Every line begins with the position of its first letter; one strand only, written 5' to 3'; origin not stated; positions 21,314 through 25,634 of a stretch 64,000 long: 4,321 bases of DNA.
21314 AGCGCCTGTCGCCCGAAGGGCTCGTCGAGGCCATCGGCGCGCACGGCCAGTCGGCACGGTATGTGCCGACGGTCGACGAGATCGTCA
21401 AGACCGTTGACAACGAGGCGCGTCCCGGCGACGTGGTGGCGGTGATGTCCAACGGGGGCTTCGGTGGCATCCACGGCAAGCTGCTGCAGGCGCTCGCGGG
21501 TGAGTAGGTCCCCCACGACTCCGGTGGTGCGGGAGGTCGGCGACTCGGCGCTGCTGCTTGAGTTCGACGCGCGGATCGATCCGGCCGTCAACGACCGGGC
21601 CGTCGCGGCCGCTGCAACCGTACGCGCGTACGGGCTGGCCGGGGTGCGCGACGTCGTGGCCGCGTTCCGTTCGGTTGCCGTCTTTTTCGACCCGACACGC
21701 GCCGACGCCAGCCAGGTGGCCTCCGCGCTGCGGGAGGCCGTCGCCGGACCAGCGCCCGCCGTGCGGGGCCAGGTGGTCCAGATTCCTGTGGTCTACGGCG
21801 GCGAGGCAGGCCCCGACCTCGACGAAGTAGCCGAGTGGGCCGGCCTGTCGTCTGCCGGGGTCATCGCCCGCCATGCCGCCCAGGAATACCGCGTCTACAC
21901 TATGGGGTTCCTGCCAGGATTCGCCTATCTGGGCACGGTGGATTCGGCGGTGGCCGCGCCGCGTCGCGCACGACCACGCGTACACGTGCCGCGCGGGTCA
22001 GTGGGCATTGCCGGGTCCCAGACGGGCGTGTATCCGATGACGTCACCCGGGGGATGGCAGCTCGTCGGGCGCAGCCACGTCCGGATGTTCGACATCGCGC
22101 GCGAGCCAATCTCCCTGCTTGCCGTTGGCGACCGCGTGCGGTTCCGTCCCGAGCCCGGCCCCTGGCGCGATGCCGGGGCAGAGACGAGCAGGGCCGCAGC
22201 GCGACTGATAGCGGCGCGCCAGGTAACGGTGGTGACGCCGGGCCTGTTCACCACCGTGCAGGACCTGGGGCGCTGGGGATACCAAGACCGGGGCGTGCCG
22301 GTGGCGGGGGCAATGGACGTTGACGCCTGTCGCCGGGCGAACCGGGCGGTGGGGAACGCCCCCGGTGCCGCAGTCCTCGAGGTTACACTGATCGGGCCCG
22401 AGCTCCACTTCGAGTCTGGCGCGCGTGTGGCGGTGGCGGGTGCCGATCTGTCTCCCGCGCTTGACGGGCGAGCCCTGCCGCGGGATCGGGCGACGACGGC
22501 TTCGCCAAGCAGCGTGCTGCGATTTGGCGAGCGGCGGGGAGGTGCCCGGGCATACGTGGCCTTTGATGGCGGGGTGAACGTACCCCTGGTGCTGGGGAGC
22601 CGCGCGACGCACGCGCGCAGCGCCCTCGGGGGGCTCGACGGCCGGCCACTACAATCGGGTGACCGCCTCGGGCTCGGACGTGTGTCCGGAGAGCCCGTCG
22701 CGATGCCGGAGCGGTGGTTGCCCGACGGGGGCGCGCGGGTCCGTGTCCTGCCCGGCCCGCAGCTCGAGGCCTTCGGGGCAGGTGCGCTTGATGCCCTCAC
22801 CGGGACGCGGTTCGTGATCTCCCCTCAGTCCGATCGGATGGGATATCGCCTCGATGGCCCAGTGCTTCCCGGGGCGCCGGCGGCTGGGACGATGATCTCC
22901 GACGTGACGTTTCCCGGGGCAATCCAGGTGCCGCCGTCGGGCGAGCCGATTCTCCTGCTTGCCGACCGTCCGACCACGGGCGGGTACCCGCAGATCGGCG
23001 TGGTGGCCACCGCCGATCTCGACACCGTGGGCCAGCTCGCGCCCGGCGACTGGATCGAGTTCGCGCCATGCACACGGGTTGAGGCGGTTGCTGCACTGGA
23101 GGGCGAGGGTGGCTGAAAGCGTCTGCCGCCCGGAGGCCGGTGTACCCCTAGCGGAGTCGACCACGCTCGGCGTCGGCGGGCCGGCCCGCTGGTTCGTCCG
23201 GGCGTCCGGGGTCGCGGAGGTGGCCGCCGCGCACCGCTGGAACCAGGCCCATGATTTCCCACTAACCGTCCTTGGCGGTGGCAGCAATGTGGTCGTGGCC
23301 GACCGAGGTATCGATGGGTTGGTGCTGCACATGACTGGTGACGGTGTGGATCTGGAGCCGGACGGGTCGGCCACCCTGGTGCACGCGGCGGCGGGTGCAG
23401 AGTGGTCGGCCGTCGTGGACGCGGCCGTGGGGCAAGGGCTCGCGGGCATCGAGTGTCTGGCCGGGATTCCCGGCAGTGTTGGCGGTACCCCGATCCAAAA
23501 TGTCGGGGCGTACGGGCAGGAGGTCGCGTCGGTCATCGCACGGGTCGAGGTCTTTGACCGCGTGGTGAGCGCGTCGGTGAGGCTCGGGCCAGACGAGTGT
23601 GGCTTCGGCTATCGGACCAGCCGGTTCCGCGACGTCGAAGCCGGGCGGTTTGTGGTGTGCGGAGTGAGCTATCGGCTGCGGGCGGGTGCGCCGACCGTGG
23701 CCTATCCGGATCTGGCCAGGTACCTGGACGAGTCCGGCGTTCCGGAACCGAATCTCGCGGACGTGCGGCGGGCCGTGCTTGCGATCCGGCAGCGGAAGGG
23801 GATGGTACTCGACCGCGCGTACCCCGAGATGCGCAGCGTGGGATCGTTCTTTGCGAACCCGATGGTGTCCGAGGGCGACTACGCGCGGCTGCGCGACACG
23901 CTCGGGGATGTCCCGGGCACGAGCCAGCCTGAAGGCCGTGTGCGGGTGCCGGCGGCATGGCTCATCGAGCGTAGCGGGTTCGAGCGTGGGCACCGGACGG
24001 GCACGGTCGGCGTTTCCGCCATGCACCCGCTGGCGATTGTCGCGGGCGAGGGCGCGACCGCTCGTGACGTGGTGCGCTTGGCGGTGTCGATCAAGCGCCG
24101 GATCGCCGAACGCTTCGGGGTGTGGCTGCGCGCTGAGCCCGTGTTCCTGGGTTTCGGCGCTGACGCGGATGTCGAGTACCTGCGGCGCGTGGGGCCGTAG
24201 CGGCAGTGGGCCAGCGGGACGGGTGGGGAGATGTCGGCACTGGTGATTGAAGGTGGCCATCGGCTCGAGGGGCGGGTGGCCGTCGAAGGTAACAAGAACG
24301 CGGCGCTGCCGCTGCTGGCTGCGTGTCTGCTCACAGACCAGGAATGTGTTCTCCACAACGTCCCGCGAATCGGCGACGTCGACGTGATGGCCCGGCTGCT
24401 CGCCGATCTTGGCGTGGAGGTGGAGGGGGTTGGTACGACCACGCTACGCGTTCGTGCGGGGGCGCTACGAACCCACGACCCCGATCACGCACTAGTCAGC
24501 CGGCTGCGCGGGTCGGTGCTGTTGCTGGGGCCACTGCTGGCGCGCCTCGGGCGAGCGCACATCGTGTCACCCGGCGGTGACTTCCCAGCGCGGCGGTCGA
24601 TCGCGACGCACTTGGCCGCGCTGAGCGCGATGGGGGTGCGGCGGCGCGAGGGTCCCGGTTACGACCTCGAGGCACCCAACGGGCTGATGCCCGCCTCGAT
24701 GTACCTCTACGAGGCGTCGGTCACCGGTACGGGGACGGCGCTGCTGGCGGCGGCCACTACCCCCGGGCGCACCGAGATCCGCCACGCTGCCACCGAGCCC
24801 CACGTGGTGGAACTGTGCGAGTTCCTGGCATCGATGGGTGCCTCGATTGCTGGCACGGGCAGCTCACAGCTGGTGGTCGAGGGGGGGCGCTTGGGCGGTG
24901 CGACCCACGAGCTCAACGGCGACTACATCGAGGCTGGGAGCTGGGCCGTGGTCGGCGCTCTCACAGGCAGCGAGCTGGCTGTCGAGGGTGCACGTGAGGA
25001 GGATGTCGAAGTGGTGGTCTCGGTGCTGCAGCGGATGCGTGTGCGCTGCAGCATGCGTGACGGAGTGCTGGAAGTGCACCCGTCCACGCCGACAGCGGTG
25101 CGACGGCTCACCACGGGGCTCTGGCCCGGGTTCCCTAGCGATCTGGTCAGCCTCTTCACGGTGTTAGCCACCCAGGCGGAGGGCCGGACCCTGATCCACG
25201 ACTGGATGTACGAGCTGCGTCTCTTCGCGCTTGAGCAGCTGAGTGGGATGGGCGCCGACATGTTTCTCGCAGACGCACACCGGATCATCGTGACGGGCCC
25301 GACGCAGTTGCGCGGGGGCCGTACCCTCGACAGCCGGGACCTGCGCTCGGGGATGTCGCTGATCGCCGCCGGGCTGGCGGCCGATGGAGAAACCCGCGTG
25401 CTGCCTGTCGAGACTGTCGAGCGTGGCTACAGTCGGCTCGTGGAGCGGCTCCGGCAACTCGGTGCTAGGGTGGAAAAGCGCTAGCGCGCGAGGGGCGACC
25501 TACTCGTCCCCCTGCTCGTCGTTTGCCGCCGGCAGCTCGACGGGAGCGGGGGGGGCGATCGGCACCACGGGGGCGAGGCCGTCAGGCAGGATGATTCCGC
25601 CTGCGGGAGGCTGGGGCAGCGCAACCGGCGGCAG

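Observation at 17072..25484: Murein recycling and UDP-MurNAc synthesis in one operon, head-to-head with a GHMP sugar-1-kinase-like gene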

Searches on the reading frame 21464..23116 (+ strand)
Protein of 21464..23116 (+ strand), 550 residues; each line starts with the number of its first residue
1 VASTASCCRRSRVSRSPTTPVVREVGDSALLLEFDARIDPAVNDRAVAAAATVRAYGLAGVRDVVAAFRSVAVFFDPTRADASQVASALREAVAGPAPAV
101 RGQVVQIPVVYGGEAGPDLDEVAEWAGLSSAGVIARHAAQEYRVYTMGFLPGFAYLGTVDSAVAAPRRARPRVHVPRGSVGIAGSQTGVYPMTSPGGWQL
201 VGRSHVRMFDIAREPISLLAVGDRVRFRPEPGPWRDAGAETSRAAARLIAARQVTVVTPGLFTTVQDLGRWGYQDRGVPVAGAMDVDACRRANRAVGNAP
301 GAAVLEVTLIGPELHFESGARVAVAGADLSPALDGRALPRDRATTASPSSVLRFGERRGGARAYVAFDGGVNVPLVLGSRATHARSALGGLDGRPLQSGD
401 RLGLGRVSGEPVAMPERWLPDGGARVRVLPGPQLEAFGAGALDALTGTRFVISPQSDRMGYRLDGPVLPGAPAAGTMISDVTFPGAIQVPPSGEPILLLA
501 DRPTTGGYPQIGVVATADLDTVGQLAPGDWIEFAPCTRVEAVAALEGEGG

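Call 3: search_protein_families(library=pfam, proteins=[window:21464-23116:+])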
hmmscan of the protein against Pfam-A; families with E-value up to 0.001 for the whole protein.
window:21464-23116:+ (550 aa): 2 families
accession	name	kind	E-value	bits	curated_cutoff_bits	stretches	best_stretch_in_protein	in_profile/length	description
PF02626.20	CT_A_B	-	1.4e-85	287.6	25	1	277-534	2-260/261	Carboxyltransferase domain, subdomain A and B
PF02682.21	CT_C_D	-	3.9e-70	236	22.1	1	22-219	3-202/202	Carboxyltransferase domain, subdomain C and D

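Call 4: search_protein_families(library=ncbifam, proteins=[window:21464-23116:+])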
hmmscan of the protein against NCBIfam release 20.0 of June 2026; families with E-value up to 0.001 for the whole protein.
window:21464-23116:+ (550 aa): 4 families
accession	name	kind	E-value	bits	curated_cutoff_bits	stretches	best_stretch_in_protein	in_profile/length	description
TIGR00724.1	urea_amlyse_rel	domain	3.6e-78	262.8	230.2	1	255-543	3-295/315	5-oxoprolinase/urea amidolyase family protein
NF045499.1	PxpC_5OPro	equivalog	6.7e-67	225.9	500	1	255-545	3-292/306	5-oxoprolinase subunit PxpC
TIGR02712.1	urea_carbox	equivalog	4.1e-64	216.9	1303.85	3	247-543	442-755/1201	urea carboxylase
TIGR00370.1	TIGR00370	equivalog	1.2e-55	188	145.55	1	25-227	1-201/202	5-oxoprolinase subunit PxpB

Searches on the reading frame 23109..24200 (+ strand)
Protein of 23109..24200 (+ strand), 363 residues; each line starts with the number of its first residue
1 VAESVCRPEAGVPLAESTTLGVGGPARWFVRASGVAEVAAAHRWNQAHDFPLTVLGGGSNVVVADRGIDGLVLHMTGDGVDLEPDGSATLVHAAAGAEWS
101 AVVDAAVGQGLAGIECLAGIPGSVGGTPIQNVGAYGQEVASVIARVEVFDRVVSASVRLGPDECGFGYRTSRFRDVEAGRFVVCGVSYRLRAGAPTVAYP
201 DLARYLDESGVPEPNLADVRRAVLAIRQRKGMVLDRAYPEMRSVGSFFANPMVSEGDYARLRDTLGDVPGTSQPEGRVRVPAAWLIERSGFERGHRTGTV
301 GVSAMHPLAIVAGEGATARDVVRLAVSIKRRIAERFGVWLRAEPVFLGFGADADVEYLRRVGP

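Call 3: search_protein_families(library=pfam, proteins=[window:23109-24200:+])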
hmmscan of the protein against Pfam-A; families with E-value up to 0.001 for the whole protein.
window:23109-24200:+ (363 aa): 2 families
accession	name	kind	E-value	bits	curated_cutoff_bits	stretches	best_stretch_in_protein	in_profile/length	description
PF02873.21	MurB_C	-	6.6e-22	78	27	1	219-346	2-98/99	UDP-N-acetylenolpyruvoylglucosamine reductase, C-terminal domain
PF01565.28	FAD_binding_4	-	2.5e-19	69.8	26.4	1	29-150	4-130/139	FAD binding domain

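Call 4: search_protein_families(library=ncbifam, proteins=[window:23109-24200:+])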
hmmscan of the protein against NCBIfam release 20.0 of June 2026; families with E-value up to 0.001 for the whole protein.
window:23109-24200:+ (363 aa): 8 families
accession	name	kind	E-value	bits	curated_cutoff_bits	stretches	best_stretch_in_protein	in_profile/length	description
NF010478.0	PRK13903.1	equivalog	7.3e-104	347.5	231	1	9-349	16-360/362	UDP-N-acetylmuramate dehydrogenase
NF000755.0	PRK00046.1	equivalog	2.5e-77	259.9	277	1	12-348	8-336/343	UDP-N-acetylmuramate dehydrogenase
TIGR00179.1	murB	equivalog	1.8e-54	185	144.5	1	14-347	1-289/290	UDP-N-acetylmuramate dehydrogenase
NF010480.0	PRK13905.1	equivalog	1.9e-49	168.2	259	2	9-194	17-196/303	UDP-N-acetylmuramate dehydrogenase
NF011245.0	PRK14651.1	equivalog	2.7e-27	95.6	224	1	12-192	7-169/273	UDP-N-acetylmuramate dehydrogenase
NF011242.0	PRK14648.1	equivalog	3.1e-25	89.1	426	2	11-152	15-160/354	UDP-N-acetylmuramate dehydrogenase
NF010479.0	PRK13904.1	equivalog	7.7e-13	48.5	273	2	51-175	34-148/258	UDP-N-acetylmuramate dehydrogenase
NF041226.1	BagK_FevA1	equivalog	0.00029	19.4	800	1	35-127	50-140/453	bagremycin/ferroverdin biosynthesis FAD-dependent oxygenase BagK/FevA1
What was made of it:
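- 23109..24200 (+): murB, UDP-N-acetylenolpyruvoylglucosamine reductase. 8-nt overlap with pxpBC. NF010478, 347.5 against 231 (call 4).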

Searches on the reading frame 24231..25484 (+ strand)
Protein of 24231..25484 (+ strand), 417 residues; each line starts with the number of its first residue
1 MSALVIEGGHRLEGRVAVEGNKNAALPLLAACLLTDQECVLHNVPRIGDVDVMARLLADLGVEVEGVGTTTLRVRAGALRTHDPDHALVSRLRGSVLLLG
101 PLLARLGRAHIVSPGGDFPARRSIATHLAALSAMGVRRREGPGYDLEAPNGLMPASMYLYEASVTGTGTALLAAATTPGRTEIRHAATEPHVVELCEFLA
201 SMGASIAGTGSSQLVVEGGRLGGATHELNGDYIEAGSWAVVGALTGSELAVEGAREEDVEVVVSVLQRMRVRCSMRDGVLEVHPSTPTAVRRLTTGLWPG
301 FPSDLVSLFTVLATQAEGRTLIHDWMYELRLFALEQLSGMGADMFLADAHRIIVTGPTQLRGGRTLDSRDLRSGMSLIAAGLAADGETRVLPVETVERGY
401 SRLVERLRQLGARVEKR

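Call 3: search_protein_families(library=pfam, proteins=[window:24231-25484:+])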
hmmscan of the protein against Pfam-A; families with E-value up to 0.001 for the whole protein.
window:24231-25484:+ (417 aa): 1 family
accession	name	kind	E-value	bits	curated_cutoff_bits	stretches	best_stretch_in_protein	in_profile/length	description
PF00275.25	EPSP_synthase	-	1.4e-57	195.7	22.8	1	7-407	2-417/417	EPSP synthase (3-phosphoshikimate 1-carboxyvinyltransferase)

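Call 4: search_protein_families(library=ncbifam, proteins=[window:24231-25484:+])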
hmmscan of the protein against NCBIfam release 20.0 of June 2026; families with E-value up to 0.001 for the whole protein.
window:24231-25484:+ (417 aa): 5 families
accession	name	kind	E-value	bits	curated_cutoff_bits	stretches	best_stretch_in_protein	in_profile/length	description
NF006873.0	PRK09369.1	subfamily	2.8e-122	408.4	297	1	1-416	1-416/419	UDP-N-acetylglucosamine 1-carboxyvinyltransferase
TIGR01072.1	murA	equivalog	2.5e-114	382.3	392.7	1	1-416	1-416/416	UDP-N-acetylglucosamine 1-carboxyvinyltransferase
NF009470.0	PRK12830.1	equivalog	1.8e-88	297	552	1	1-415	1-413/417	UDP-N-acetylglucosamine 1-carboxyvinyltransferase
TIGR01356.1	aroA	equivalog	2e-23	82.9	287.25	1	14-412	1-414/415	3-phosphoshikimate 1-carboxyvinyltransferase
NF011381.1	PRK14806.1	equivalog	1.3e-11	43.5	902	1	5-416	305-732/733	bifunctional prephenate dehydrogenase/3-phosphoshikimate 1-carboxyvinyltransferase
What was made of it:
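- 24231..25484 (+): murA, UDP-GlcNAc 1-carboxyvinyltransferase and the last gene of the operon. It converges on a secretin gene that ends at 25500. NF006873, 408 against 297; TIGR01072, 382.3 against 392.7 (call 4).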
